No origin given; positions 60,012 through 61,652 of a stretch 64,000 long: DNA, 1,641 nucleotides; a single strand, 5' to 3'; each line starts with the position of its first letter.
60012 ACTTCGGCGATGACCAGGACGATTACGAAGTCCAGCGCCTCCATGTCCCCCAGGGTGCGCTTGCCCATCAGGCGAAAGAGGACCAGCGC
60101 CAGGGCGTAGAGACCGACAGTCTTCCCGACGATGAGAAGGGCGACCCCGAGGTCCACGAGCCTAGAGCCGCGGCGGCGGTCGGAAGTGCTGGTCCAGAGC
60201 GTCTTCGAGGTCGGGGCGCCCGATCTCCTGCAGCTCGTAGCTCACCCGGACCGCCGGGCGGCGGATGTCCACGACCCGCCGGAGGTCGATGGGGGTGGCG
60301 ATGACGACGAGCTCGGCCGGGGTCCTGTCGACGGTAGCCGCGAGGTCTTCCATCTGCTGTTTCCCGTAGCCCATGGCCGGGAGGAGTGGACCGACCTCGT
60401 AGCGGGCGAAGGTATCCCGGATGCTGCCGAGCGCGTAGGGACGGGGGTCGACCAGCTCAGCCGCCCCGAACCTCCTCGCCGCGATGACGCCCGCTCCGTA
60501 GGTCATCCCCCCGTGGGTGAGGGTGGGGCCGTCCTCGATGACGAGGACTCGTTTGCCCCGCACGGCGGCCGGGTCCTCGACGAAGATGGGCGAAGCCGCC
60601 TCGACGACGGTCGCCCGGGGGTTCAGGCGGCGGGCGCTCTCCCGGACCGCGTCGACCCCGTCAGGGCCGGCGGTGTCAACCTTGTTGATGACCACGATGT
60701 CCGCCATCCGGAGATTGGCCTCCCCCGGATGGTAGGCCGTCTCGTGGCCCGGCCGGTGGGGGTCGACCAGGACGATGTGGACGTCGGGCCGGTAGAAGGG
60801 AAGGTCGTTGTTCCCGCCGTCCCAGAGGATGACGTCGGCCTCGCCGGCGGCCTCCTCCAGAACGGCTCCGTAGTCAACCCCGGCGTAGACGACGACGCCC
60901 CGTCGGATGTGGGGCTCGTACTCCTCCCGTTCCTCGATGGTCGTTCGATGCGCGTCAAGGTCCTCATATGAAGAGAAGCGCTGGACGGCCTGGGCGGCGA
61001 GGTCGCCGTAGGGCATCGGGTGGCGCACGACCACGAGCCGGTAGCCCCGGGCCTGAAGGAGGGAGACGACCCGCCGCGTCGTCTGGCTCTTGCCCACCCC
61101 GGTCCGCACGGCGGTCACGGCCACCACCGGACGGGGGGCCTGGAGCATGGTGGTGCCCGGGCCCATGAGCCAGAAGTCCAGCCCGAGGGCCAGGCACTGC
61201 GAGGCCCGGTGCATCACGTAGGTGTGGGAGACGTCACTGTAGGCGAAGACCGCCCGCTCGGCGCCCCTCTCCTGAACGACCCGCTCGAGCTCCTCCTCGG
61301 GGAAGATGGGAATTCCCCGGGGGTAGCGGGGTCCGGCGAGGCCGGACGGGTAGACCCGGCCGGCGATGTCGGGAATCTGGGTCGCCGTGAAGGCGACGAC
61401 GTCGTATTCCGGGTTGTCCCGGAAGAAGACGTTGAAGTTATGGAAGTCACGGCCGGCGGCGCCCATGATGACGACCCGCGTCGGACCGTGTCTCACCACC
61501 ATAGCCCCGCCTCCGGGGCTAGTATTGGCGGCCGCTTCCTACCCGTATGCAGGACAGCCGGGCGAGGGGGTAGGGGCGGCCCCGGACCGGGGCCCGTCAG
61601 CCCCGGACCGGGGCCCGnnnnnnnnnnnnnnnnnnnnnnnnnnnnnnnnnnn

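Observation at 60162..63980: Tandem paralogous cDPGS-like P-loop proteins immediately upstream of ornithine carbamoyltransferase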

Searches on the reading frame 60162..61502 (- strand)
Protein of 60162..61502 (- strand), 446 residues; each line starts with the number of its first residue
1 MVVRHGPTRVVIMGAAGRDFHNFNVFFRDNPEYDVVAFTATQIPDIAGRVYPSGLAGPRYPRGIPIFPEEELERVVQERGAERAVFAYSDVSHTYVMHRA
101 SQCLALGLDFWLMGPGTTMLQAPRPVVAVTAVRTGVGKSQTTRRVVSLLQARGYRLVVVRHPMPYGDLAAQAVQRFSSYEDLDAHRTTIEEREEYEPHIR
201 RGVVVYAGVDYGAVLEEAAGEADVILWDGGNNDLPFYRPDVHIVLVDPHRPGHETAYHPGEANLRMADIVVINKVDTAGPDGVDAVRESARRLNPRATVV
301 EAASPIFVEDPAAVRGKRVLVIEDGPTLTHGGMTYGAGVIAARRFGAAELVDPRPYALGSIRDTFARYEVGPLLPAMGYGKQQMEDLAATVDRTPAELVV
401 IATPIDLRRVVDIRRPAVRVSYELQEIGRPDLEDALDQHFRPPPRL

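Call 4: search_protein_families(library=pfam, proteins=[window:60162-61502:-], max_evalue=0.01)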
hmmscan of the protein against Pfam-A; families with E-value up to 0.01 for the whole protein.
window:60162-61502:- (446 aa): 2 families
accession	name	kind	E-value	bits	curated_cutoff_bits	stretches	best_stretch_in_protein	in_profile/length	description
PF02492.25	cobW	-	2.5e-05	24.4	20.7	1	237-300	113-179/180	CobW/HypB/UreG, nucleotide-binding domain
PF03308.22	MeaB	-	0.0066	15.9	23.1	0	127-159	36-67/273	Methylmalonyl Co-A mutase-associated GTPase MeaB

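Call 5: search_protein_families(library=ncbifam, proteins=[window:60162-61502:-], max_evalue=0.01)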
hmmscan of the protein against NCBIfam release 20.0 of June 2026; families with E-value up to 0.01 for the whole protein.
window:60162-61502:- (446 aa): 0 families

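Call 30: find_homologous_proteins(query=window:60162-61502:-, max_evalue=0.00001)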
Query window:60162-61502:- (446 aa): 8000 proteins with E <= 0.00001 among 8000 candidates; the best 120 are listed.
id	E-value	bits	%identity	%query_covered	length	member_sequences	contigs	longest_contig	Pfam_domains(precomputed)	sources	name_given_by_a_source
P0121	2.6e-294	994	99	100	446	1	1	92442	-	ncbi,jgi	ncbi:MAG: cyclic 2,3-diphosphoglycerate synthase [Bacillota bacterium]|jgi:predicted GTPase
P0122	2.1e-240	816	81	97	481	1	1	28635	-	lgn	-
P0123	1.7e-239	813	81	98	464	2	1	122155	-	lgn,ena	-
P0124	2.3e-239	813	81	98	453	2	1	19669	-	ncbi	-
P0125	1.4e-237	807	81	98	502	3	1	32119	-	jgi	-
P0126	3.9e-237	805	79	98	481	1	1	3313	-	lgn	-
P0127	4.8e-236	802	79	97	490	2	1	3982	-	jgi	-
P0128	8.7e-236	801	79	99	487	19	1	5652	-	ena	-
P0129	8.9e-234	794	78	99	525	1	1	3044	-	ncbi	-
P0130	2.1e-233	793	79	98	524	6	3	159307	-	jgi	-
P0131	3.8e-232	789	81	96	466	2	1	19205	-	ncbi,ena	-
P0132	8.5e-232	788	78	97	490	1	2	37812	-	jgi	-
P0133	1.3e-230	784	80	96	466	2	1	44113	-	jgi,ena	-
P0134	9.4e-229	778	80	96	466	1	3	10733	-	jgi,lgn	jgi:predicted GTPase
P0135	4.7e-227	772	79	96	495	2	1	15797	-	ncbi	-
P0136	4.2e-226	769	77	96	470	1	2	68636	-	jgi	-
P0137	1.7e-222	757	77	98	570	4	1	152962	-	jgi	jgi:predicted GTPase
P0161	2.4e-204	697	69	96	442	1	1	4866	PF02492.26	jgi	-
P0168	6.6e-204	696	70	97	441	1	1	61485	PF02492.26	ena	-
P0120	8.7e-204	695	71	97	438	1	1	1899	PF02492.26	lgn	-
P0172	1.2e-203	695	69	98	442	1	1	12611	PF02492.26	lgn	-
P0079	2.0e-203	694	71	97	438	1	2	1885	PF02492.26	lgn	-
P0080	2.1e-203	694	71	97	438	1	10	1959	PF02492.26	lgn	-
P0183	7.7e-203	692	69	98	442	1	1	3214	PF02492.26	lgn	-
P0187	1.4e-202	691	71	96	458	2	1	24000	PF02492.26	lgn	-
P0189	1.7e-202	691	69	98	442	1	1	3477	PF02492.26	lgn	-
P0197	3.1e-202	690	71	97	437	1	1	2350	PF02492.26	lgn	-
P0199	4.1e-202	690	68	98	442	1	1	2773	PF02492.26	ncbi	ncbi:MAG: cyclic 2,3-diphosphoglycerate synthase [Bacillota bacterium]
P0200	4.2e-202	690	69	97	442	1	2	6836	PF02492.26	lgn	-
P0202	5.2e-202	690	69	96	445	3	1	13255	PF02492.26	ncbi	-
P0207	6.9e-202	689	69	97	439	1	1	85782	PF02492.26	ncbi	-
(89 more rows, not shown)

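Call 31: find_encoding_contigs(protein=P0121, flank=10000, max_places=3)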
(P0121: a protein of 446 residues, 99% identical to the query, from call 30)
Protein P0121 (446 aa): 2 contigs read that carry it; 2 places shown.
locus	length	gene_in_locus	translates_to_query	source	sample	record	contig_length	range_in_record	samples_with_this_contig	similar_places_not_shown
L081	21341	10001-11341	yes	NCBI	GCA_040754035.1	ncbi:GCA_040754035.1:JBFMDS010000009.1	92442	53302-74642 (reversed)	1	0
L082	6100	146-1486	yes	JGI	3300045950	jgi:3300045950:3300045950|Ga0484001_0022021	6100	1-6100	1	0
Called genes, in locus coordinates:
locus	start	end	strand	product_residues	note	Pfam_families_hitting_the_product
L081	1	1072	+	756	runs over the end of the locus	PF09043:Lys-AminoMut_A, PF16554:OAM_dimer, PF02310:B12-binding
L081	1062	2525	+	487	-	PF13941:MutL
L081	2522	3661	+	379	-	PF01168:Ala_racemase_N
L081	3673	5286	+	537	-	PF02900:LigB, PF01871:AMMECR1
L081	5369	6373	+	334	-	PF04055:Radical_SAM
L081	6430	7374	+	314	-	PF00696:AA_kinase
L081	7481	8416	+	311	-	PF02729:OTCace_N, PF00185:OTCace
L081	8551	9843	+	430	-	PF02492:cobW (faint)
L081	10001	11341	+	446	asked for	-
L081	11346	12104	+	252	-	PF20730:YetF_N (weak), PF04239:DUF421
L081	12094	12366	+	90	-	PF01169:GDT1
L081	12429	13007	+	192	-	PF07638:Sigma70_ECF (faint), PF04542:Sigma70_r2, PF08281:Sigma70_r4_2, PF04545:Sigma70_r4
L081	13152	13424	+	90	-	PF13490:zf-HC2 (weak)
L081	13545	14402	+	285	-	PF01972:SDH_protease, PF00574:CLP_protease (faint), PF25145:NfeD1b_N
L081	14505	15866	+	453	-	-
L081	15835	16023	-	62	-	-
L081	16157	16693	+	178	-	PF02572:CobA_CobO_BtuR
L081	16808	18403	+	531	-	PF00890:FAD_binding_2, PF01946:Thi4 (faint), PF03486:HI0933_like (weak), PF02910:Succ_DH_flav_C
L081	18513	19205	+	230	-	PF00392:GntR, PF01325:Fe_dep_repress (weak), PF13412:HTH_24 (faint), PF13545:HTH_Crp_2 (weak), PF07729:FCD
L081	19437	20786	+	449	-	PF00202:Aminotran_3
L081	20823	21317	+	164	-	-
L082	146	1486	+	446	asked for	-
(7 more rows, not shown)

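Call 32: find_encoding_contigs(protein=P0123, flank=10000, max_places=3)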
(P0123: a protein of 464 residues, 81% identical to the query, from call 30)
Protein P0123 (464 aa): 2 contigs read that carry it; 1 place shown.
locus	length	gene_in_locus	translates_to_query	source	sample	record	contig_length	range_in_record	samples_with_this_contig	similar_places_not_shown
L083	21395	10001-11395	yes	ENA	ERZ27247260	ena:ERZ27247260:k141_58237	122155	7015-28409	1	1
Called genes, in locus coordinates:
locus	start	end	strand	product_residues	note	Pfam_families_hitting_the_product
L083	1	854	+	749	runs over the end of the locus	PF09043:Lys-AminoMut_A, PF16554:OAM_dimer, PF02310:B12-binding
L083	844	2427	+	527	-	PF13941:MutL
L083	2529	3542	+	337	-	PF01168:Ala_racemase_N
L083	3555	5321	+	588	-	PF02900:LigB, PF01871:AMMECR1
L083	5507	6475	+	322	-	PF04055:Radical_SAM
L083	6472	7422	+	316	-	PF00696:AA_kinase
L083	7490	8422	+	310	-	PF02729:OTCace_N, PF00185:OTCace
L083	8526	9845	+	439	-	-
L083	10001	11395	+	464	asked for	-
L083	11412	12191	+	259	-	PF04239:DUF421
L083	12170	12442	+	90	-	PF01169:GDT1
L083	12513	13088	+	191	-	PF07638:Sigma70_ECF (weak), PF04542:Sigma70_r2, PF08281:Sigma70_r4_2, PF04545:Sigma70_r4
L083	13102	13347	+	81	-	PF13490:zf-HC2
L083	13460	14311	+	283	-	PF01972:SDH_protease, PF25145:NfeD1b_N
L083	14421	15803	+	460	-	-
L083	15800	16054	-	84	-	-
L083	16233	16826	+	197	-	PF02572:CobA_CobO_BtuR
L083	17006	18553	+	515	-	PF00890:FAD_binding_2, PF01266:DAO (weak), PF07992:Pyr_redox_2 (faint), PF00890:FAD_binding_2, PF02910:Succ_DH_flav_C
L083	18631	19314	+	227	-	PF00392:GntR, PF07729:FCD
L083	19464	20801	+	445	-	PF00202:Aminotran_3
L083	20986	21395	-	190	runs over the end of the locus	PF07155:ECF-ribofla_trS, PF12822:ECF_trnsprt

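Call 54: find_encoding_contigs(protein=P0136, flank=9000, max_places=2)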
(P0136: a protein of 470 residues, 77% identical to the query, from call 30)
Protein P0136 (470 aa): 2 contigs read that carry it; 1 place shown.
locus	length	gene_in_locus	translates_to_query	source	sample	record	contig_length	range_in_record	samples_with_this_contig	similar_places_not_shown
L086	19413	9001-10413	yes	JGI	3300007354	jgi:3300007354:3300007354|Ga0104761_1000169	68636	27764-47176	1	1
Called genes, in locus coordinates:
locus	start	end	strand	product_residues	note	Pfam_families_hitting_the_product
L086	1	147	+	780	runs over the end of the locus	PF09043:Lys-AminoMut_A, PF16554:OAM_dimer, PF02310:B12-binding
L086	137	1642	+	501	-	PF13941:MutL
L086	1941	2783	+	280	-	-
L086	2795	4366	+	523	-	PF02900:LigB, PF01871:AMMECR1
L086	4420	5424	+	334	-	PF13353:Fer4_12 (faint), PF04055:Radical_SAM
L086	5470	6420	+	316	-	PF00696:AA_kinase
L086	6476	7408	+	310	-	PF02729:OTCace_N, PF00185:OTCace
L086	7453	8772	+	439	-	PF02492:cobW (weak)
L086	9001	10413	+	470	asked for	-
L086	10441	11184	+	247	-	PF04239:DUF421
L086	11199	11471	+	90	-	PF01169:GDT1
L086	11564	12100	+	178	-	PF07638:Sigma70_ECF (faint), PF04542:Sigma70_r2, PF04545:Sigma70_r4, PF08281:Sigma70_r4_2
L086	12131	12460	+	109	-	PF13490:zf-HC2 (weak)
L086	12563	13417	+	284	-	PF01972:SDH_protease, PF25145:NfeD1b_N, PF00378:ECH_1 (faint)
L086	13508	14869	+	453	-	-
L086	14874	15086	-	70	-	-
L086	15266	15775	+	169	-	PF02572:CobA_CobO_BtuR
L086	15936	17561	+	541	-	PF00890:FAD_binding_2, PF03486:HI0933_like (weak), PF02910:Succ_DH_flav_C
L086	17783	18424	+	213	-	PF00392:GntR, PF01325:Fe_dep_repress (weak), PF07729:FCD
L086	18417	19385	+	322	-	PF02826:2-Hacid_dh_C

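Call 69: search_protein_families(library=padloc, proteins=[window:60162-61502:-], max_evalue=0.00001)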
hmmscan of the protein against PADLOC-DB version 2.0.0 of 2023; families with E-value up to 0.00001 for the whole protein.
window:60162-61502:- (446 aa): 0 families
